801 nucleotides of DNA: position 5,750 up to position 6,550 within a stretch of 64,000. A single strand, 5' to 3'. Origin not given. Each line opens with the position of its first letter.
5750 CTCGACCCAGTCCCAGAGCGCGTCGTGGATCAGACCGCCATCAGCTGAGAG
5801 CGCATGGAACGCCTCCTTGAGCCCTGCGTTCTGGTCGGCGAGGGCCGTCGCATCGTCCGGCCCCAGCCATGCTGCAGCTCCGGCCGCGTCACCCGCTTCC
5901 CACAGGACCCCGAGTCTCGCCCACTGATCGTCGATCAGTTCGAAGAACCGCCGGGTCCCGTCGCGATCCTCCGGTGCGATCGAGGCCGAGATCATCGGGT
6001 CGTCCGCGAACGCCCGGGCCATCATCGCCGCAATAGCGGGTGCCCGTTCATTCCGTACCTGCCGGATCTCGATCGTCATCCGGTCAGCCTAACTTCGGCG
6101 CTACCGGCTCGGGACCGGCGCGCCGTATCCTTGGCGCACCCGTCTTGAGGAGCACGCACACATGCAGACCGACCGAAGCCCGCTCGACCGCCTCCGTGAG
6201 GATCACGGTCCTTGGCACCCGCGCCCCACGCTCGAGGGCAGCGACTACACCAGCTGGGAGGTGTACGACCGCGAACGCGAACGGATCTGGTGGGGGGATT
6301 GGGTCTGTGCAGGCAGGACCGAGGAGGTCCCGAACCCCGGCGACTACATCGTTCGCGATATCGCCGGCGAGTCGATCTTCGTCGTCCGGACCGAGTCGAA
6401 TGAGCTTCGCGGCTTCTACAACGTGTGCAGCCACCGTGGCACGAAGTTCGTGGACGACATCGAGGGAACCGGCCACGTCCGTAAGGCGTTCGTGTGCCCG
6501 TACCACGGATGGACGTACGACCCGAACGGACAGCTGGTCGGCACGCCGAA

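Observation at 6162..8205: Stand-alone Rieske oxygenase alpha subunit translationally coupled to an arginase-family ureohydrolase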

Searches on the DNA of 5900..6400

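Call 45: search_rna_families(source=window, start=5900, end=6400, threshold=evalue, max_evalue=5)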
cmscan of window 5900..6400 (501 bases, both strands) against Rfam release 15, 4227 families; matches with E-value up to 5: 2.
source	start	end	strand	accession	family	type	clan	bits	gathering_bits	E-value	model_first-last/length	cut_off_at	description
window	6241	6349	-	RF01754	radC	Cis-reg;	-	17.1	40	0.45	1-149/149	no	radC RNA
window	6020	6083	-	RF01136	sR28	Gene; snRNA; snoRNA; CD-box;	-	10.2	39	4.4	1-55/55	no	Small nucleolar RNA sR28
